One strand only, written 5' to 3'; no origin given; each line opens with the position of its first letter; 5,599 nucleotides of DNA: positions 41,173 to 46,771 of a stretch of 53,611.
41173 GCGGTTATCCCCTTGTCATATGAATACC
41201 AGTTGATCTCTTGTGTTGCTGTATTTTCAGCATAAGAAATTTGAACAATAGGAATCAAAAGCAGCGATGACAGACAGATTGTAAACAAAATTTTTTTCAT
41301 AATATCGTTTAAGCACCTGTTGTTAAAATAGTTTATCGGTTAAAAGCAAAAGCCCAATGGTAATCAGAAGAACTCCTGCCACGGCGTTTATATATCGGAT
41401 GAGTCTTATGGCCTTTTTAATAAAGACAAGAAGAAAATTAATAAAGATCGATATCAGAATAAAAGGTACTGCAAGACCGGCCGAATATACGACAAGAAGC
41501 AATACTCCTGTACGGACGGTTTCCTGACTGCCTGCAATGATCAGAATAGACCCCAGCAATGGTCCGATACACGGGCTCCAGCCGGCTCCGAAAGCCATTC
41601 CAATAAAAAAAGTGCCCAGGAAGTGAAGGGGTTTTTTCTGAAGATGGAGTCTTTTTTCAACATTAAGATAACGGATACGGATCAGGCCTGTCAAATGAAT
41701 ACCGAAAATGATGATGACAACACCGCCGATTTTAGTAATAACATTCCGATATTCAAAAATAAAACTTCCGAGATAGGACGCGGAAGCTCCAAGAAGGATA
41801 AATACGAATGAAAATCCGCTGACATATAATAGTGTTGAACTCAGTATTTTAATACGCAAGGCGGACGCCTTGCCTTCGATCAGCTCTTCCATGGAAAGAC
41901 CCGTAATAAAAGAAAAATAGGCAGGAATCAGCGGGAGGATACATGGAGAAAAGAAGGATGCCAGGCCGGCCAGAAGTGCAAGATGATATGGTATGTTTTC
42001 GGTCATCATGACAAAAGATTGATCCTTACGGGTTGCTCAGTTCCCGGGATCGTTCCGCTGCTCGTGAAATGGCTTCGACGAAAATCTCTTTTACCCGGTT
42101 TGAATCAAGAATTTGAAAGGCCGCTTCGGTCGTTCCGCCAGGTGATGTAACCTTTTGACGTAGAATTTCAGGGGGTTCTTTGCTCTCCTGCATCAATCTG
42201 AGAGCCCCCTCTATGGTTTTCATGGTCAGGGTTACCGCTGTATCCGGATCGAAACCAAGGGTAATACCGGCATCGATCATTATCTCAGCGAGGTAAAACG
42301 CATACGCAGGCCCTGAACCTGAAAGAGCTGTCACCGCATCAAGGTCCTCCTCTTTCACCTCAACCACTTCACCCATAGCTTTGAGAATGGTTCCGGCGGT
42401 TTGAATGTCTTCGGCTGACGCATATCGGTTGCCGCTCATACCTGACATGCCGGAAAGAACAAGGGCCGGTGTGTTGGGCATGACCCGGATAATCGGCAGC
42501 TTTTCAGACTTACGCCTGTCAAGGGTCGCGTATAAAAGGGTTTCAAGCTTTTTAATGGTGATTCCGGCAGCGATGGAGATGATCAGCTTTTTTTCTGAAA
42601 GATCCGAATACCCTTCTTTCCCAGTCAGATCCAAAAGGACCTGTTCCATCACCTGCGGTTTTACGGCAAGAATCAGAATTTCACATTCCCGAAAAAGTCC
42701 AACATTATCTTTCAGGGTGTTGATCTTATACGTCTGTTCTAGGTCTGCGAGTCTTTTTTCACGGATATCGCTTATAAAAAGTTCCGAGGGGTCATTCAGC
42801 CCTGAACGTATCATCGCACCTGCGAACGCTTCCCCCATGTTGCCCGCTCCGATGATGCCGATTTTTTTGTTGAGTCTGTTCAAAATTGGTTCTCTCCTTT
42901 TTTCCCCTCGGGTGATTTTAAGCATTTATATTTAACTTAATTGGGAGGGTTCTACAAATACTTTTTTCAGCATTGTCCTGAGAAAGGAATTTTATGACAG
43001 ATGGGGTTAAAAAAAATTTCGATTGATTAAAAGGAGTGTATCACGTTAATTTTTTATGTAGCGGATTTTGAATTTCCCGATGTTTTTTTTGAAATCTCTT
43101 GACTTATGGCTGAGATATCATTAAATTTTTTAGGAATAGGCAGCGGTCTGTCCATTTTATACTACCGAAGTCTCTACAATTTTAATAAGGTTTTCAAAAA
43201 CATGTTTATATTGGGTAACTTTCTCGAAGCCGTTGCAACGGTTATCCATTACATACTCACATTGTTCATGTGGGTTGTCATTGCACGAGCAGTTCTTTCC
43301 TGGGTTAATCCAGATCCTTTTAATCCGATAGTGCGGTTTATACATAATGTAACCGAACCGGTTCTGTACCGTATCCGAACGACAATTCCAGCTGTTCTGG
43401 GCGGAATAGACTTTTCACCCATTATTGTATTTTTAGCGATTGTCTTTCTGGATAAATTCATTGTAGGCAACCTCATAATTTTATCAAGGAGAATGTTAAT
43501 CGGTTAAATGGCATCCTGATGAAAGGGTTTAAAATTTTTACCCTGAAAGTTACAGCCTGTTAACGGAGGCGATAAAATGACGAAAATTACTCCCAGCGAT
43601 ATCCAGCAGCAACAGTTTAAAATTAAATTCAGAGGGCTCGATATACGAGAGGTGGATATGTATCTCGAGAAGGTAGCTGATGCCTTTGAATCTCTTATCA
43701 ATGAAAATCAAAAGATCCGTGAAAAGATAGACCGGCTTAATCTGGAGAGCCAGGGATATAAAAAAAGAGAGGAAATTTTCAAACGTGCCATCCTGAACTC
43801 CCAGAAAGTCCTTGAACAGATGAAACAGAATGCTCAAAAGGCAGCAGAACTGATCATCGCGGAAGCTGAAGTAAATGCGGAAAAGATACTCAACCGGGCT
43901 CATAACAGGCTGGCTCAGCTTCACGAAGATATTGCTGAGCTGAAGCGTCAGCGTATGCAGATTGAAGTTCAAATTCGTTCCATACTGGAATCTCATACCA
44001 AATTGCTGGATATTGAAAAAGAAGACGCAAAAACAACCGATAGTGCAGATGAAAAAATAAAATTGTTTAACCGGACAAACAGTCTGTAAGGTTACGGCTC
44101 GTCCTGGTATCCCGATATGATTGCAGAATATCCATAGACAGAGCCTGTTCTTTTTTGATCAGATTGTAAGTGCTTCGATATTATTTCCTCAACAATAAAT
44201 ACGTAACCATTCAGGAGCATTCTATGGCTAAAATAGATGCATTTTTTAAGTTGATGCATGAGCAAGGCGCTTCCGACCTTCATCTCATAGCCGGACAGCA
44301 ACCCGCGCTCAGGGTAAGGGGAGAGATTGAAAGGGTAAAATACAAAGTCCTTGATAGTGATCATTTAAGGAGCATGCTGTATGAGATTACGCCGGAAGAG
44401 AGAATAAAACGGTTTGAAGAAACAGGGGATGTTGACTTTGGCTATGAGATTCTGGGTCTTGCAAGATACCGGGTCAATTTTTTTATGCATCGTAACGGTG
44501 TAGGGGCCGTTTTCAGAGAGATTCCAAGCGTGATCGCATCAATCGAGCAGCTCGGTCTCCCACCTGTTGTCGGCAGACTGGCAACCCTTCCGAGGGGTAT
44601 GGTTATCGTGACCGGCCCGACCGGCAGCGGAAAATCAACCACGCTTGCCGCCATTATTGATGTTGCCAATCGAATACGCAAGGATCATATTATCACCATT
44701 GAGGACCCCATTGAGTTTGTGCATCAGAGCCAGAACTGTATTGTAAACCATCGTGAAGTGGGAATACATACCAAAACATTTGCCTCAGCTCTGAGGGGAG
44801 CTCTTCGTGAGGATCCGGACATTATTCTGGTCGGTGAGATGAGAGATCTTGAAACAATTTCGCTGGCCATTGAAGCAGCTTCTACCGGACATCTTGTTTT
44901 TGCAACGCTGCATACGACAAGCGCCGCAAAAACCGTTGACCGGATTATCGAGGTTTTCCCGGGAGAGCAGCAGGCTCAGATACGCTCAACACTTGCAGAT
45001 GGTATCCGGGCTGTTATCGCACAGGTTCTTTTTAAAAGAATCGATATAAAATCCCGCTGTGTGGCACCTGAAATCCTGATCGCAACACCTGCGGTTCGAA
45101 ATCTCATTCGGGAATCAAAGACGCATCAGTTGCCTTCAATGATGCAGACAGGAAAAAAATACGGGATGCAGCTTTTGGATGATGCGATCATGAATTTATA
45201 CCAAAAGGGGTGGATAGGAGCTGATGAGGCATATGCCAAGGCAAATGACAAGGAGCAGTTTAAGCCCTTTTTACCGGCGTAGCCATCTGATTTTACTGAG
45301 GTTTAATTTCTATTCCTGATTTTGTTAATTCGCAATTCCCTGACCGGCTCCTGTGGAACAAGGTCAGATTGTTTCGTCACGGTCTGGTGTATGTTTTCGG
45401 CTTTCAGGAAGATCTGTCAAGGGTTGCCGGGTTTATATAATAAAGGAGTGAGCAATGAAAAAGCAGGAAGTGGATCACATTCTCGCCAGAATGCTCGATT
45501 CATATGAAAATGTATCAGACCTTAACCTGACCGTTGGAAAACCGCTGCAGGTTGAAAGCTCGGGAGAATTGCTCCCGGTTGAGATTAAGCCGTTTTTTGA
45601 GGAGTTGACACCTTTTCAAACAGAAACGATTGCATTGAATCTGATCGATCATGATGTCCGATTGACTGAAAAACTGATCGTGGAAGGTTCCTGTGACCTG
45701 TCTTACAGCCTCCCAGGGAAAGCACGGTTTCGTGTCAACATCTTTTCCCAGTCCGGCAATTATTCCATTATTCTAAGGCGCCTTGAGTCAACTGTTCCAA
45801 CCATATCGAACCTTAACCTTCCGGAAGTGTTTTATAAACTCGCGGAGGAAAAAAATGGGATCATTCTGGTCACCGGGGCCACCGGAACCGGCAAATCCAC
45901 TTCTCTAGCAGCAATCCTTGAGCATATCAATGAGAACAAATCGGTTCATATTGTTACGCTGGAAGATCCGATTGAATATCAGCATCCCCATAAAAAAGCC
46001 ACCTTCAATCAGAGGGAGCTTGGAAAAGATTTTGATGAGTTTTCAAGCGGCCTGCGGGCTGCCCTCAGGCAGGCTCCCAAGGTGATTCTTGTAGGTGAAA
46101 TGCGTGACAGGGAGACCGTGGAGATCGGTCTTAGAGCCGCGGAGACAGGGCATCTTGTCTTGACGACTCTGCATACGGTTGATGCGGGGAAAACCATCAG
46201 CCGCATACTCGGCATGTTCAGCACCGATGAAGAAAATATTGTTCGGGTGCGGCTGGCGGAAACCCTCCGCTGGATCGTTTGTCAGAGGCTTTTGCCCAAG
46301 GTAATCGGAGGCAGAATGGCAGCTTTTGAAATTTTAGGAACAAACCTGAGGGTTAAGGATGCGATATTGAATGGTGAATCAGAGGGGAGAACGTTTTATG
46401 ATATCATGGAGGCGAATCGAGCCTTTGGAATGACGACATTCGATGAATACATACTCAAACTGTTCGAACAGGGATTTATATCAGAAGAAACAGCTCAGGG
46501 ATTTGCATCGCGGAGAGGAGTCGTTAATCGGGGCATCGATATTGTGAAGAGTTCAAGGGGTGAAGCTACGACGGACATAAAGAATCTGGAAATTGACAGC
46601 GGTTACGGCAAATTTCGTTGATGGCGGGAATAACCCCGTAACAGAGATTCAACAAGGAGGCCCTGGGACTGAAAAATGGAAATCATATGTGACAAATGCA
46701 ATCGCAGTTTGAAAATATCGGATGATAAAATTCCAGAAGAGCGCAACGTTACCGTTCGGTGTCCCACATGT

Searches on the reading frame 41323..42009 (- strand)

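Call 71: search_protein_families(library=ncbifam, proteins=[window:41323-42009:-], max_evalue=1e-10)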
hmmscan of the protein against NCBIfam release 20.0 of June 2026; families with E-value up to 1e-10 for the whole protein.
window:41323-42009:- (228 aa): 2 families
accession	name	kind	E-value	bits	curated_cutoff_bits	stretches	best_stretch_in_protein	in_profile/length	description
NF045694.1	seleno_TsoB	exception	8.6e-15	53.8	805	1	12-216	189-384/572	rhodanese/DsbD fusion-like selenoprotein TsoB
NF001419.0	PRK00293.1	subfamily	2.3e-11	43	330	1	9-224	173-383/574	protein-disulfide reductase DsbD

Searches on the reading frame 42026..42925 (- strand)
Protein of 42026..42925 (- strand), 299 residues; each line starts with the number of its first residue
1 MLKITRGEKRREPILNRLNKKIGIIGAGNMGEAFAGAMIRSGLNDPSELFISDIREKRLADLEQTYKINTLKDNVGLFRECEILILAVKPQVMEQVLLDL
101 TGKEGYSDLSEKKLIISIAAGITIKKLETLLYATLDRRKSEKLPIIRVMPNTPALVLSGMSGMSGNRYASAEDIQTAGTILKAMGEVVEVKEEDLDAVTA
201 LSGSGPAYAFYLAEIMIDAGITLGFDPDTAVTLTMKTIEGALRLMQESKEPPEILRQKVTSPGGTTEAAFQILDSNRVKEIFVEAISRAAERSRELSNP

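Call 71: search_protein_families(library=ncbifam, proteins=[window:42026-42925:-], max_evalue=1e-10)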
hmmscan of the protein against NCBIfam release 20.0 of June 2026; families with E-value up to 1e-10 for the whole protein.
window:42026-42925:- (299 aa): 6 families
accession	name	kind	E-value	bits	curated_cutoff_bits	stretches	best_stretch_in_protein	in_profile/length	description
TIGR00112.1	proC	equivalog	2.3e-80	270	196.75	1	22-296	1-263/263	pyrroline-5-carboxylate reductase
NF005813.0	PRK07679.1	exception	1e-62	212.1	404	1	20-297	4-269/279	pyrroline-5-carboxylate reductase ProI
NF008839.0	PRK11880.2-4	equivalog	1.6e-37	129.3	288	1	20-295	2-251/252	pyrroline-5-carboxylate reductase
NF005814.0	PRK07680.1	equivalog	1.2e-28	100.1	278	1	21-292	2-259/275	late competence protein ComER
NF005384.0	PRK06928.1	exception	3.3e-18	66.2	301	1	20-292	2-262/277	pyrroline-5-carboxylate reductase ProG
NF005063.0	PRK06476.1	equivalog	1.7e-15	57.3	254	1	21-292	2-252/258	pyrroline-5-carboxylate reductase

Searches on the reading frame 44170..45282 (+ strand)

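Call 71: search_protein_families(library=ncbifam, proteins=[window:44170-45282:+], max_evalue=1e-10)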
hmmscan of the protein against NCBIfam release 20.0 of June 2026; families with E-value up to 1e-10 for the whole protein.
window:44170-45282:+ (370 aa): 15 families
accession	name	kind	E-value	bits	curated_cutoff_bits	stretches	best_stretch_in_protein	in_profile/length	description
TIGR01420.1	pilT_fam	subfamily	5.1e-136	453.4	319.1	1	22-362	2-342/343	PilT/PilU family type 4a pilus ATPase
TIGR02525.1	plasmid_TraJ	equivalog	1.6e-43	149.1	368.3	1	21-355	11-364/372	plasmid transfer ATPase TraJ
TIGR02524.1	dot_icm_DotB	equivalog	3.6e-43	148.1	463.3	1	21-335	5-332/358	Dot/Icm type IV secretion system ATPase DotB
TIGR02538.1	type_IV_pilB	equivalog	2e-42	145.6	675.65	1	139-301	313-463/564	type IV-A pilus assembly ATPase PilB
TIGR02533.1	type_II_gspE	equivalog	2.2e-41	142.1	630.25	1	136-294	237-385/486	type II secretion system ATPase GspE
NF007755.0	PRK10436.1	equivalog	6.2e-38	130.6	617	1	21-300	88-367/465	type II secretion system protein GspE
NF053534.1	T4PilAsmATPsTfpB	equivalog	6.4e-37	127.2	850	1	136-291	330-475/584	type IV pilus assembly ATPase TfpB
NF041000.1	ATPase_ComGA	equivalog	1.2e-36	126.1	300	1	138-286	124-263/267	competence type IV pilus ATPase ComGA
TIGR02782.1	TrbB_P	equivalog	3.6e-17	62.6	304.55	1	142-283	136-276/303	P-type conjugative transfer ATPase TrbB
NF058587.1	archaellum_moto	equivalog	5.9e-17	61.6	550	1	145-259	278-393/527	archaellum flagellar ATPase motor FlaI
TIGR02788.1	VirB11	equivalog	1.9e-16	60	249.95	1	137-283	139-288/308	P-type DNA transfer ATPase VirB11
NF010469.0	PRK13894.1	subfamily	1.6e-14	54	508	1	145-268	152-273/320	conjugal transfer ATPase TrbB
TIGR03819.1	heli_sec_ATPase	hypoth_equivalog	2.7e-12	46.6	373.15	1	142-284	178-324/340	TadA family conjugal transfer-associated ATPase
NF010407.0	PRK13833.1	subfamily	1.2e-11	44.6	499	1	138-276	140-276/323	conjugal transfer protein TrbB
NF010425.0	PRK13851.1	equivalog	9.4e-11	41.2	461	0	142-269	162-291/344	type IV secretion system protein VirB11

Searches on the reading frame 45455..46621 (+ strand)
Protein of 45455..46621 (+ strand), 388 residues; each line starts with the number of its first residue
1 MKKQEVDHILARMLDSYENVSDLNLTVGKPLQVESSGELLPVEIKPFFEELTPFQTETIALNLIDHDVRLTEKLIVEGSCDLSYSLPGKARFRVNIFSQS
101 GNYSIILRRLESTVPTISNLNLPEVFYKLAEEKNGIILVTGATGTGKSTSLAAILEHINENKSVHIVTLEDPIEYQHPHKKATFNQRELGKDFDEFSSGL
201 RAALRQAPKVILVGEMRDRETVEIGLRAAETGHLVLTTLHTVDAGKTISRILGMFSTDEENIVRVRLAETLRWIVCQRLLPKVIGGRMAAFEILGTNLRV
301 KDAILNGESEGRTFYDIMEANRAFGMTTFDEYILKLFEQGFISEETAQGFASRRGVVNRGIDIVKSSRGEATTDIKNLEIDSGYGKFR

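Call 71: search_protein_families(library=ncbifam, proteins=[window:45455-46621:+], max_evalue=1e-10)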
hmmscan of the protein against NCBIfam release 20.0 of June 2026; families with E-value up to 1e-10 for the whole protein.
window:45455-46621:+ (388 aa): 14 families
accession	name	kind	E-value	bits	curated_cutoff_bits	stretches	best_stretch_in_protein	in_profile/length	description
TIGR01420.1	pilT_fam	subfamily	9e-107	357.2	319.1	1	8-353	4-340/343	PilT/PilU family type 4a pilus ATPase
TIGR02525.1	plasmid_TraJ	equivalog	3.3e-49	167.8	368.3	1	17-348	21-364/372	plasmid transfer ATPase TraJ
TIGR02524.1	dot_icm_DotB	equivalog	3.5e-45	154.7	463.3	1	91-345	87-348/358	Dot/Icm type IV secretion system ATPase DotB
TIGR02533.1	type_II_gspE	equivalog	2.8e-39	135.1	630.25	1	125-280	234-379/486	type II secretion system ATPase GspE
TIGR02538.1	type_IV_pilB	equivalog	2.5e-37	128.8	675.65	1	126-283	308-455/564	type IV-A pilus assembly ATPase PilB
NF041000.1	ATPase_ComGA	equivalog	1.5e-36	125.8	300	1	90-281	80-266/267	competence type IV pilus ATPase ComGA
NF007755.0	PRK10436.1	equivalog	2.9e-35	121.8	617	1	104-282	183-357/465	type II secretion system protein GspE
NF053534.1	T4PilAsmATPsTfpB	equivalog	4.6e-34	117.8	850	1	126-254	328-452/584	type IV pilus assembly ATPase TfpB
NF058587.1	archaellum_moto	equivalog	3.8e-20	72.1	550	1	132-253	273-395/527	archaellum flagellar ATPase motor FlaI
TIGR02788.1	VirB11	equivalog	1.3e-15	57.3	249.95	1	124-260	134-271/308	P-type DNA transfer ATPase VirB11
TIGR02782.1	TrbB_P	equivalog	7e-15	55.1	304.55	1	137-275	139-276/303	P-type conjugative transfer ATPase TrbB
TIGR03819.1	heli_sec_ATPase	hypoth_equivalog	2.4e-13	50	373.15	1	136-275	180-323/340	TadA family conjugal transfer-associated ATPase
NF053672.1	bindosome_BasE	exception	2.5e-12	46.3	1000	1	125-256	261-393/512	bindosome assembly system ATPase subunit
NF010469.0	PRK13894.1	subfamily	8.3e-11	41.8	508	0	132-260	149-273/320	conjugal transfer ATPase TrbB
